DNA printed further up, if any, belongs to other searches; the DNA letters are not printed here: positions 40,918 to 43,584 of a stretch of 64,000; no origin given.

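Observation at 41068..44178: Atypical catalytic signatures: RIHGT glycine loop with a conserved Cys-x-Glu loop, paired with a ferredoxin-less activase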

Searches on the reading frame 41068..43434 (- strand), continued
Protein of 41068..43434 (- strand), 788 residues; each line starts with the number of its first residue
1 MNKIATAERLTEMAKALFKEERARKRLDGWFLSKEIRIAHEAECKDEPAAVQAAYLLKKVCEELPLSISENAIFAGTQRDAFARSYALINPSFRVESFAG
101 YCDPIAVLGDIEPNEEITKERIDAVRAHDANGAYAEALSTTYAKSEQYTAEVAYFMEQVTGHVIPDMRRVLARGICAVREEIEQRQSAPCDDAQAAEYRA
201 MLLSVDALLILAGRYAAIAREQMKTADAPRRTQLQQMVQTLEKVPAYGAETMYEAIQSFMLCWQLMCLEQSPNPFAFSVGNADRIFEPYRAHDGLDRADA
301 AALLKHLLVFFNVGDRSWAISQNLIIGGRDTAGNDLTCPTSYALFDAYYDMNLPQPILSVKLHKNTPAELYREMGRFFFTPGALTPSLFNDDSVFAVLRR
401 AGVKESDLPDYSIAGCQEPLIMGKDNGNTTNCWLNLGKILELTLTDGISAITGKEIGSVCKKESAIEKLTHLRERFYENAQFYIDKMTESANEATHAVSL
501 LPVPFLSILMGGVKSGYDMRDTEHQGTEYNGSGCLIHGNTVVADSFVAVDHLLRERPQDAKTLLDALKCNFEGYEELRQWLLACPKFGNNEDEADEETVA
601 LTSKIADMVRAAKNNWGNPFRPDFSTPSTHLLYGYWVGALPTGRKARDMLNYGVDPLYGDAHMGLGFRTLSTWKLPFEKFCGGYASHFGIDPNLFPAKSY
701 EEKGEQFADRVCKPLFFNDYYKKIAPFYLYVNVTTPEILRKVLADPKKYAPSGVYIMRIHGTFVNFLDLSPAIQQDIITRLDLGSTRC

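Call 6: find_homologous_proteins(query=window:41068-43434:-, max_evalue=1e-10)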
Query window:41068-43434:- (788 aa): 3429 proteins with E <= 1e-10 among 8000 candidates; the best 120 are listed.
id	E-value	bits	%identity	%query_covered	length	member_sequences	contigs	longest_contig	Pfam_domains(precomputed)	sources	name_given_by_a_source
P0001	0.0e+0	1826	99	100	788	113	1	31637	PF02901.21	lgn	-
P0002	0.0e+0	1539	83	100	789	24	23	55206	PF02901.21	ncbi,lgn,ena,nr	ncbi:MAG: pyruvate formate lyase family protein [Eubacteriales bacterium]|nr:pyruvate formate lyase 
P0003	0.0e+0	1408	78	100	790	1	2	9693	PF02901.21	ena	-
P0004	0.0e+0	1275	70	100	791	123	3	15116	PF02901.21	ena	-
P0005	0.0e+0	1263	70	99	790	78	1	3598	PF02901.21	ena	-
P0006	0.0e+0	1261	70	99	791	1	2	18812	PF02901.21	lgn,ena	-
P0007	0.0e+0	1261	70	99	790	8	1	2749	PF02901.21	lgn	-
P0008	0.0e+0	1256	70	99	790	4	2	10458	PF02901.21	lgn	-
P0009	0.0e+0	1247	70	99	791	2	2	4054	PF02901.21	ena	-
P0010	0.0e+0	1245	69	99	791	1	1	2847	PF02901.21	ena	-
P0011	0.0e+0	1243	69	99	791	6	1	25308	PF02901.21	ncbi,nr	ncbi:MAG: hypothetical protein IKM02_02925 [Clostridia bacterium]|nr:hypothetical protein [Clostridi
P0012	0.0e+0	1241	69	99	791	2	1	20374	PF02901.21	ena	-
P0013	0.0e+0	1231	69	100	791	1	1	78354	PF02901.21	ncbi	-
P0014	0.0e+0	1229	69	99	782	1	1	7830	PF02901.21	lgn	-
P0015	0.0e+0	1228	68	100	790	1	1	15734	PF02901.21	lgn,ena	-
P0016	0.0e+0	1228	69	99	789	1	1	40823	PF02901.21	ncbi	-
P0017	0.0e+0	1227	69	99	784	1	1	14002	PF02901.21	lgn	-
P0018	0.0e+0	1225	69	98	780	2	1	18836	PF02901.21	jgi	-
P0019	0.0e+0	1224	68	99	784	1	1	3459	PF02901.21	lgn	-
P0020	0.0e+0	1224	68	99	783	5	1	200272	PF02901.21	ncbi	-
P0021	0.0e+0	1223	68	99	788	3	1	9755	PF02901.21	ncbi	-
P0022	0.0e+0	1223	68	99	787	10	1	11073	PF02901.21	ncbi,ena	-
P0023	0.0e+0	1222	69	99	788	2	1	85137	PF02901.21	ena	-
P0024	0.0e+0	1222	69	99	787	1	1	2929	PF02901.21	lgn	-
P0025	0.0e+0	1222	69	99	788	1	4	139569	PF02901.21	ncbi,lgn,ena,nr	ncbi:MAG: hypothetical protein IIX14_00870 [Clostridia bacterium]|nr:hypothetical protein [Clostridi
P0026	0.0e+0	1221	68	98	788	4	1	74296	PF02901.21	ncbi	ncbi:MAG: pyruvate formate lyase family protein [Acutalibacteraceae bacterium]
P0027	0.0e+0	1221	68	99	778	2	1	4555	PF02901.21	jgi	-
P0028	0.0e+0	1220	68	99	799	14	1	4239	PF02901.21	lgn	-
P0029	0.0e+0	1220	68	99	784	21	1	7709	PF02901.21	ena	-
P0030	0.0e+0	1220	68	99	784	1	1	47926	PF02901.21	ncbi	-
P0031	0.0e+0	1219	68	99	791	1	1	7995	PF02901.21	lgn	-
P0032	0.0e+0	1218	67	99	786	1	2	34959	PF02901.21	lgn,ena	-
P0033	0.0e+0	1218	67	100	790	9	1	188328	PF02901.21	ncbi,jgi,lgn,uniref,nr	ncbi:pyruvate formate lyase family protein [Hydrogenoanaerobacterium sp.]|uniref:pyruvate formate ly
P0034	0.0e+0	1214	68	99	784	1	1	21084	PF02901.21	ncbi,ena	-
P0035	0.0e+0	1212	67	99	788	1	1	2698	PF02901.21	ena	-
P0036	0.0e+0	1212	68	98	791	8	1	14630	PF02901.21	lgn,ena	-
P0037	0.0e+0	1212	67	99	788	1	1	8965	PF02901.21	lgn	-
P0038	0.0e+0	1211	68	99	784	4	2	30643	PF02901.21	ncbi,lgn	-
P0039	0.0e+0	1211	68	99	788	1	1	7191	PF02901.21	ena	-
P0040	0.0e+0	1211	68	98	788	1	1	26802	PF02901.21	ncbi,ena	-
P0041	0.0e+0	1211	68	99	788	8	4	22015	PF02901.21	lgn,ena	-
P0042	0.0e+0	1210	67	99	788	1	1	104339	PF02901.21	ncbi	-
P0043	0.0e+0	1210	68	99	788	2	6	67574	PF02901.21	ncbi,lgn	-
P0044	0.0e+0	1209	68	98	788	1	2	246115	PF02901.21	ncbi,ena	-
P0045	0.0e+0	1209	68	99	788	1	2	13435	PF02901.21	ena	-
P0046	0.0e+0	1209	68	99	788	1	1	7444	PF02901.21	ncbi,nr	ncbi:MAG: hypothetical protein IKV44_02470 [Clostridia bacterium]|nr:hypothetical protein [Clostridi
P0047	0.0e+0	1209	68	99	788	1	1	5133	PF02901.21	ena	-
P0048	0.0e+0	1208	68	98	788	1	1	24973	PF02901.21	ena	-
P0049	0.0e+0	1208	66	99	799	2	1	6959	PF02901.21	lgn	-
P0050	0.0e+0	1208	68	99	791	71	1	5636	PF02901.21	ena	-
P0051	0.0e+0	1208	68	98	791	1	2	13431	PF02901.21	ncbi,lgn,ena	-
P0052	0.0e+0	1207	67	99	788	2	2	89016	PF02901.21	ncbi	-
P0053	0.0e+0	1206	67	99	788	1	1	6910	PF02901.21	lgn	-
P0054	0.0e+0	1206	68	98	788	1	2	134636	PF02901.21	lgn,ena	-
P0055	0.0e+0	1206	68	98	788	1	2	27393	PF02901.21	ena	-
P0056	0.0e+0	1206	68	98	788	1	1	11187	PF02901.21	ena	-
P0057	0.0e+0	1205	67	99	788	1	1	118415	PF02901.21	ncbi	-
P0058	0.0e+0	1205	68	99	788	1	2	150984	PF02901.21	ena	-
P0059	0.0e+0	1205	68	99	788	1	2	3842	PF02901.21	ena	-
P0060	0.0e+0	1204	67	99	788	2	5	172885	PF02901.21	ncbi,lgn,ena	-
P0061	0.0e+0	1204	68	98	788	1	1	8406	PF02901.21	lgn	-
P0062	0.0e+0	1204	68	99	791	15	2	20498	PF02901.21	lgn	-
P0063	0.0e+0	1204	68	99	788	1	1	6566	PF02901.21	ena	-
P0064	0.0e+0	1204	68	98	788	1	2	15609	PF02901.21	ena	-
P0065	0.0e+0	1204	68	99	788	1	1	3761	PF02901.21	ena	-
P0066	0.0e+0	1204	67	99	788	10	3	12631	PF02901.21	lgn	-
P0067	0.0e+0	1204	68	99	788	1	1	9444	PF02901.21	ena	-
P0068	0.0e+0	1204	68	98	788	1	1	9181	PF02901.21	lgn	-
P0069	0.0e+0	1204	68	98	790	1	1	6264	PF02901.21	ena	-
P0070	0.0e+0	1203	68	98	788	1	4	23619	PF02901.21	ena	-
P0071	0.0e+0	1203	68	98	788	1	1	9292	PF02901.21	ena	-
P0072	0.0e+0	1203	68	99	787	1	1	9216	PF02901.21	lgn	-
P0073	0.0e+0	1203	67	99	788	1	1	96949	PF02901.21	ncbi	-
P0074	0.0e+0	1203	67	98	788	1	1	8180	PF02901.21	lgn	-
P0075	0.0e+0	1203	67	99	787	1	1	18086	PF02901.21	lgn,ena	-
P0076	0.0e+0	1203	67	99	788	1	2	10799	PF02901.21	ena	-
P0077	0.0e+0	1203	68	99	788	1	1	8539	PF02901.21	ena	-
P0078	0.0e+0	1202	68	99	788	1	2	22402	PF02901.21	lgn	-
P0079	0.0e+0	1202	68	99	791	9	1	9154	PF02901.21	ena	-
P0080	0.0e+0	1202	68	98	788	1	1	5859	PF02901.21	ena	-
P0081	0.0e+0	1202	67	99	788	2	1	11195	PF02901.21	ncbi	-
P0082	0.0e+0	1202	67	99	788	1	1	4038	PF02901.21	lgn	-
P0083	0.0e+0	1202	67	98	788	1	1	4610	PF02901.21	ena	-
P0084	0.0e+0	1202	67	99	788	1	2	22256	PF02901.21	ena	-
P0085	0.0e+0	1201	67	99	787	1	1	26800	PF02901.21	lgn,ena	-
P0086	0.0e+0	1201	67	99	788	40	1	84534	PF02901.21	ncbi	-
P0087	0.0e+0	1201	67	98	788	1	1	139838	PF02901.21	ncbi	-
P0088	0.0e+0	1201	67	99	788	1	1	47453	PF02901.21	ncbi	-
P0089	0.0e+0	1201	68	98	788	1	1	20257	PF02901.21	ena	-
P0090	0.0e+0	1201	67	99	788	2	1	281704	PF02901.21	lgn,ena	-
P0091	0.0e+0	1201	67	99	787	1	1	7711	PF02901.21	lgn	-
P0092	0.0e+0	1201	67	99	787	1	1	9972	PF02901.21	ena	-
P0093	0.0e+0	1200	67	99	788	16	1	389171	PF02901.21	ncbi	-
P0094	0.0e+0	1200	67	99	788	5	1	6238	PF02901.21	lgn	-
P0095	0.0e+0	1200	67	99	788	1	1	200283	PF02901.21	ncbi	-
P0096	0.0e+0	1200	68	99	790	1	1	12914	PF02901.21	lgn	-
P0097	0.0e+0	1199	67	99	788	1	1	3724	PF02901.21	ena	-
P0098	0.0e+0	1199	67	99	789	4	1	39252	PF02901.21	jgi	-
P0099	0.0e+0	1199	67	99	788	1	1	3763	PF02901.21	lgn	-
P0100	0.0e+0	1199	67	99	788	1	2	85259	PF02901.21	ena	-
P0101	0.0e+0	1199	67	99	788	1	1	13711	PF02901.21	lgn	-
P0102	0.0e+0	1199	67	99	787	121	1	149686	PF02901.21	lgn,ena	-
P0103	0.0e+0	1198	67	99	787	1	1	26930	PF02901.21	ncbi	-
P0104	0.0e+0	1198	67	98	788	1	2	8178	PF02901.21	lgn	-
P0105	0.0e+0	1198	67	99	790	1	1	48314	PF02901.21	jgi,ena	-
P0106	0.0e+0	1198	67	99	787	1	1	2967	PF02901.21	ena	-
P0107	0.0e+0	1198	67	99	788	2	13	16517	PF02901.21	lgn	-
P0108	0.0e+0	1198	67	99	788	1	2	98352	PF02901.21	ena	-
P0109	0.0e+0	1197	67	99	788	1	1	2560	PF02901.21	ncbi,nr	ncbi:MAG: hypothetical protein J6Q83_02400 [Clostridia bacterium]|nr:hypothetical protein [Clostridi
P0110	0.0e+0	1197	67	98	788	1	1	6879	PF02901.21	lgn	-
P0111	0.0e+0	1197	67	98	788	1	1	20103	PF02901.21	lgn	-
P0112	0.0e+0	1197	67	99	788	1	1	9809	PF02901.21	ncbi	-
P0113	0.0e+0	1197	67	98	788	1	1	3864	PF02901.21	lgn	-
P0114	0.0e+0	1197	67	99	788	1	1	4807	PF02901.21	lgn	-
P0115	0.0e+0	1197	68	99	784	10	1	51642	PF02901.21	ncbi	-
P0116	0.0e+0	1197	67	98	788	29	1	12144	PF02901.21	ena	-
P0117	0.0e+0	1197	67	99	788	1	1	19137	PF02901.21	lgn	-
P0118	0.0e+0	1196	67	99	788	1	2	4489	PF02901.21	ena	-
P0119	0.0e+0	1196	67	99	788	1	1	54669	PF02901.21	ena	-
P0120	0.0e+0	1196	67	99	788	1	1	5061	PF02901.21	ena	-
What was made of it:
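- On Glycyl radical enzyme superfamily (PFL-like): Precomputed Pfam lists only PF02901 for all 120 close homologs (call 6).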

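Call 9: find_encoding_contigs(protein=P0033, flank=8000, max_places=3)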
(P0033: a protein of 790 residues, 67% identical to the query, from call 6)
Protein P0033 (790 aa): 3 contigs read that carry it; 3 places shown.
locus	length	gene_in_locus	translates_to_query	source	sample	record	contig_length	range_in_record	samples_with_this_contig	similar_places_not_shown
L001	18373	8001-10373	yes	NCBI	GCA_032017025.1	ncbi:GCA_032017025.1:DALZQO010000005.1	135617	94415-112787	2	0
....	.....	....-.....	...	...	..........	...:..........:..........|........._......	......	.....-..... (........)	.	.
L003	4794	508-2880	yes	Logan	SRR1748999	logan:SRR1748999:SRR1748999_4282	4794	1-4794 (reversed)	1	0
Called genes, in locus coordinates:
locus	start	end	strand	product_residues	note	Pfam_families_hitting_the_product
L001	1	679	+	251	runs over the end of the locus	PF00583:Acetyltransf_1 (weak), PF14268:YoaP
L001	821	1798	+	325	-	PF00149:Metallophos, PF12850:Metallophos_2 (weak)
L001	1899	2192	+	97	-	-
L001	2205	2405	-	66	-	-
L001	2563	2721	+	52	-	-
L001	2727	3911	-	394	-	PF00480:ROK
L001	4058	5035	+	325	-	PF00480:ROK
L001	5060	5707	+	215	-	PF13580:SIS_2, PF01380:SIS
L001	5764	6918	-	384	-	-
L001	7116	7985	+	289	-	PF13353:Fer4_12 (faint), PF04055:Radical_SAM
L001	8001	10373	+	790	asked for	PF02901:PFL-like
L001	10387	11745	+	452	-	PF00370:FGGY_N, PF02782:FGGY_C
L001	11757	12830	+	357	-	PF07883:Cupin_2 (faint), PF21621:MPI_cupin_dom (weak)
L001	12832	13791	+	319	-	PF14486:DUF4432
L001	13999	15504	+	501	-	PF00005:ABC_tran, PF13304:AAA_21 (faint), PF00005:ABC_tran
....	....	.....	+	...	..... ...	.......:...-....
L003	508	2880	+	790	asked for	PF02901:PFL-like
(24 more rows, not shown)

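Call 12: find_encoding_contigs(protein=P0093, flank=8000, max_places=2)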
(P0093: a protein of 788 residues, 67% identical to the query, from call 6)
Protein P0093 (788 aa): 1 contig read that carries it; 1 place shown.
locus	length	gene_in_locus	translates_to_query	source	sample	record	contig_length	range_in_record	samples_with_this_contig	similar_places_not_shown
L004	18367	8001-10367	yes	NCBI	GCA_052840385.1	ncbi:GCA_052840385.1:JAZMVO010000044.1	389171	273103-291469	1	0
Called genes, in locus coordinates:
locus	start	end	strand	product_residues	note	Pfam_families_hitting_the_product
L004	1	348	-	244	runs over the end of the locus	PF00175:NAD_binding_1 (weak), PF10418:DHODB_Fe-S_bind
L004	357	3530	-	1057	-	PF25596:CPSase_L_D1, PF02786:CPSase_L_D2, PF02787:CPSase_L_D3, PF25596:CPSase_L_D1, PF02655:ATP-grasp_3, PF02786:CPSase_L_D2, PF07478:Dala_Dala_lig_C, PF02142:MGS, +5 more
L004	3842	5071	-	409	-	PF01979:Amidohydro_1, PF12890:DHOase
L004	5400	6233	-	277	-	PF03009:GDPD, PF16387:DUF4996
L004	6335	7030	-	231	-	-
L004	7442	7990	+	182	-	-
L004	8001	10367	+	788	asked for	PF02901:PFL-like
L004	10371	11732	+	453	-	PF00370:FGGY_N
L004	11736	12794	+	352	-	PF07883:Cupin_2 (faint), PF21621:MPI_cupin_dom (faint)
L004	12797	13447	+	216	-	-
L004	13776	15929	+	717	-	PF09371:Tex_N, PF22706:Tex_central_region, PF16921:Tex_YqgF, PF14635:HHH_7, PF12836:HHH_3, PF17674:HHH_9, PF00575:S1, PF23459:S1_RRP5, +1 more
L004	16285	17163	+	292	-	PF24722:DUF7674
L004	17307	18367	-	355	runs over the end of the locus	-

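Call 13: find_encoding_contigs(protein=P0002, flank=8000, max_places=2)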
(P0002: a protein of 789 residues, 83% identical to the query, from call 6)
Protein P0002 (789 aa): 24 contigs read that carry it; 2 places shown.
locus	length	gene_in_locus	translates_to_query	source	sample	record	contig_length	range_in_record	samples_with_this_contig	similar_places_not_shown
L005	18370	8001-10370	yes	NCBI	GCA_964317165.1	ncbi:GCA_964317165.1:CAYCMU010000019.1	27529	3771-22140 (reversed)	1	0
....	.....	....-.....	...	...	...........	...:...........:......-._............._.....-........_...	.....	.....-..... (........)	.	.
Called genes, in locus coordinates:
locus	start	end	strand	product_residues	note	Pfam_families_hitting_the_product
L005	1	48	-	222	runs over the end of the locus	PF14207:DpnD-PcfM, PF12957:DUF3846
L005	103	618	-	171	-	-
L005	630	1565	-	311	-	PF02195:ParB_N, PF17762:HTH_ParB (weak)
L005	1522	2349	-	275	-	PF00142:Fer4_NifH, PF01656:CbiA, PF02374:ArsA_ATPase (weak), PF06564:CBP_BcsQ, PF09140:MipZ (faint), PF10609:ParA, PF13614:AAA_31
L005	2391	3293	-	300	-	PF06970:RepA_N, PF19481:DUF6017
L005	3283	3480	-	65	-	-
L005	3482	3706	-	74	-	-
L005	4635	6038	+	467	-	PF03023:MurJ, PF01554:MatE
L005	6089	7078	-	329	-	PF13350:Y_phosphatase3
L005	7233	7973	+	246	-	PF13353:Fer4_12, PF04055:Radical_SAM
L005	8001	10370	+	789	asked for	PF02901:PFL-like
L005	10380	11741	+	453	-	PF00370:FGGY_N, PF02782:FGGY_C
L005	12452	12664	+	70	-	PF04023:FeoA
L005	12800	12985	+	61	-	PF04023:FeoA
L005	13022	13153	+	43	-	PF02421:FeoB_N, PF01926:MMR_HSR1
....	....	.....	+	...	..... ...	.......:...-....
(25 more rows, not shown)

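Call 14: find_encoding_contigs(protein=P0020, flank=8000, max_places=2)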
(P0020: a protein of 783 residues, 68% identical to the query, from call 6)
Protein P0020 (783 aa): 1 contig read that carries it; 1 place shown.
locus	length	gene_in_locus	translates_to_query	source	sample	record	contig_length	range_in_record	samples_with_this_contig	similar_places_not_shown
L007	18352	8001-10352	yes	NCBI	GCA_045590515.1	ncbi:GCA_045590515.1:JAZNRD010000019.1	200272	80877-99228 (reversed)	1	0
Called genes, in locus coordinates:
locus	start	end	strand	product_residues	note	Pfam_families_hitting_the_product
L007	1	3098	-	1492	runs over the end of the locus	PF04862:DUF642 (faint), PF02018:CBM_4_9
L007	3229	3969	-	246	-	PF00005:ABC_tran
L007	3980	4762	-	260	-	PF01061:ABC2_membrane, PF12698:ABC2_membrane_3 (faint)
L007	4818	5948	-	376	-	PF00657:Lipase_GDSL, PF13472:Lipase_GDSL_2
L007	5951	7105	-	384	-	PF09339:HTH_IclR (faint), PF12802:MarR_2 (weak), PF00480:ROK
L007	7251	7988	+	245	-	PF13353:Fer4_12, PF04055:Radical_SAM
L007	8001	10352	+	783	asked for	PF02901:PFL-like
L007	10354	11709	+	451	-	PF00370:FGGY_N, PF02782:FGGY_C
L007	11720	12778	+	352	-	PF07883:Cupin_2 (faint), PF21621:MPI_cupin_dom (weak)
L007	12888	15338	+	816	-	-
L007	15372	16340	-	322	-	PF00365:PFK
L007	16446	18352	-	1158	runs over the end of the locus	PF02811:PHP, PF07733:DNA_pol3_alpha, PF17657:DNA_pol3_finger, PF14579:HHH_6, PF01336:tRNA_anti-codon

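Call 18: find_related_loci(query=A1, collection=genome_contigs, flank=10000)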
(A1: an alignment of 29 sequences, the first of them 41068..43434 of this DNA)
Query A1 (788 aa) in genome_contigs; peptide patterns used: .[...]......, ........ (x = any residue, [..] = any of these).
599 stretches matched a pattern (row limit reached: there are more); 556 encode a relative of the query (tblastn E <= 1e-3); the best 80 are kept; 80 distinct loci.
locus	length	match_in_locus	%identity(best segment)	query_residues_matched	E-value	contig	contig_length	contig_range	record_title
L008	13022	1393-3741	69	4-786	0e+0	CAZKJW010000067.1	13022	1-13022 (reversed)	MAG TPA_asm: uncultured Oscillospiraceae bacterium isolate SRP313737_co1_47 genome assembly, contig: NODE_7310_length_13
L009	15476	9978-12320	69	6-785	0e+0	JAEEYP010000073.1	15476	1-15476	MAG: Clostridiales bacterium isolate Tb.RUG.63 k141_8196547_flag=0_multi=21.5733_len=15476, whole genome shotgun sequenc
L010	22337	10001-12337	68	4-786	0e+0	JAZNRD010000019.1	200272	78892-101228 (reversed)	MAG: Acutalibacteraceae bacterium isolate T1900044819_TS20190285.MAGScoT_cleanbin_000005 SGB_2835_k141_2255297, whole ge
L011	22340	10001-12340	69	6-786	0e+0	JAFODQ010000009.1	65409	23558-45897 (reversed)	MAG: Clostridia bacterium isolate RGIG372 Dairy_cattle_Colon-4__c39746, whole genome shotgun sequence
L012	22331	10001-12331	68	9-786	0e+0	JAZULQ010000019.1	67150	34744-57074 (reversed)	MAG: Acutalibacteraceae bacterium isolate T1900044904_TS20190370.MAGScoT_cleanbin_000062 SGB_3307_k141_600329, whole gen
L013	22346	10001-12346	68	5-786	0e+0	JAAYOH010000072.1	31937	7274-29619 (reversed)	MAG: Clostridiales bacterium isolate AS21ysBPME_341 158207_AS21, whole genome shotgun sequence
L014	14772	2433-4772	68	7-786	0e+0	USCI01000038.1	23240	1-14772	uncultured Ruminococcaceae bacterium isolate UMGS1591 genome assembly, contig: NODE_1350_length_23240_cov_6.083589, whol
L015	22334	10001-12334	67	8-786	0e+0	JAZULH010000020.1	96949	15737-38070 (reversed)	MAG: Acutalibacteraceae bacterium isolate T1900044913_TS20190379.MAGScoT_cleanbin_000019 SGB_3321_k141_2455453, whole ge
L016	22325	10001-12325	68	11-786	0e+0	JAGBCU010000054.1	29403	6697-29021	MAG: Clostridia bacterium isolate RGIG9001 Water_deer_Rectum-3__c471321, whole genome shotgun sequence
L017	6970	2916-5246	68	10-786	0e+0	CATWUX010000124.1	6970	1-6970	MAG TPA_asm: uncultured Oscillospiraceae bacterium isolate ERR9578176_bin.28_MetaWRAP_v1.3_MAG genome assembly, contig:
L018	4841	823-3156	67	8-786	0e+0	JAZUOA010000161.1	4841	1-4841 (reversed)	MAG: Acutalibacteraceae bacterium isolate T1900044877_TS20190343.MAGScoT_cleanbin_000041 SGB_3196_k141_1752593, whole ge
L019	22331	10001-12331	67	9-786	0e+0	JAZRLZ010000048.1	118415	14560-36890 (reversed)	MAG: Acutalibacteraceae bacterium isolate T1900045429_YK20190120.MAGScoT_cleanbin_000008 SGB_7084_k141_1227974, whole ge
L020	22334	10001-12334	68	8-786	0e+0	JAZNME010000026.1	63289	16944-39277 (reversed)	MAG: Acutalibacteraceae bacterium isolate T1900044664_TS20190130.MAGScoT_cleanbin_000016 SGB_1542_k141_376287, whole gen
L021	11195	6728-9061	67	9-786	0e+0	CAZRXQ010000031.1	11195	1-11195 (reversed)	MAG TPA_asm: uncultured Eubacteriales bacterium isolate SRP225648_co1_656 genome assembly, contig: NODE_14971_length_111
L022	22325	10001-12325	67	11-786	0e+0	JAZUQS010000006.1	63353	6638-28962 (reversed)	MAG: Acutalibacteraceae bacterium isolate T1900044856_TS20190322.MAGScoT_cleanbin_000011 SGB_3063_k141_2658955, whole ge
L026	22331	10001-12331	66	9-786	0e+0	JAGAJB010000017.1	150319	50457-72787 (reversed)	MAG: Clostridia bacterium isolate RGIG8488 Water_deer_Cecum-1__c465, whole genome shotgun sequence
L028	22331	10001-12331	67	9-786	0e+0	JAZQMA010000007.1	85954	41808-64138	MAG: Acutalibacteraceae bacterium isolate T1900044607_TS20190073.MAGScoT_cleanbin_000018 SGB_762_k141_1086903, whole gen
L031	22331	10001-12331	66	9-786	0e+0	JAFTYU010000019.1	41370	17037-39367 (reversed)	MAG: Clostridia bacterium isolate RGIG4273 Roe_deer_Colon.Co__c918123, whole genome shotgun sequence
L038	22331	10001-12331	66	9-786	0e+0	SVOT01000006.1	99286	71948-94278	MAG: Oscillospiraceae bacterium isolate SIG572 NODE_1249_length_99286_cov_6.557347, whole genome shotgun sequence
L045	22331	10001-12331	66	9-786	0e+0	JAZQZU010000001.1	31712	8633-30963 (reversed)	MAG: Acutalibacteraceae bacterium isolate T1900045150_TC20190144.MAGScoT_cleanbin_000042 SGB_4957_k141_720724, whole gen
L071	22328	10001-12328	64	10-786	0e+0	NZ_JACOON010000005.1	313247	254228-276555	Christensenella tenuis strain NSJ-35 HPD3569_ctg05, whole genome shotgun sequence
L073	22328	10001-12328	64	14-788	0e+0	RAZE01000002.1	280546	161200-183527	Bacterium 1XD8-76 strain 1XD8-76 Scaffold2_1, whole genome shotgun sequence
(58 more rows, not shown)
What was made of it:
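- A relative is present in about 550 or more loci (call 18).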
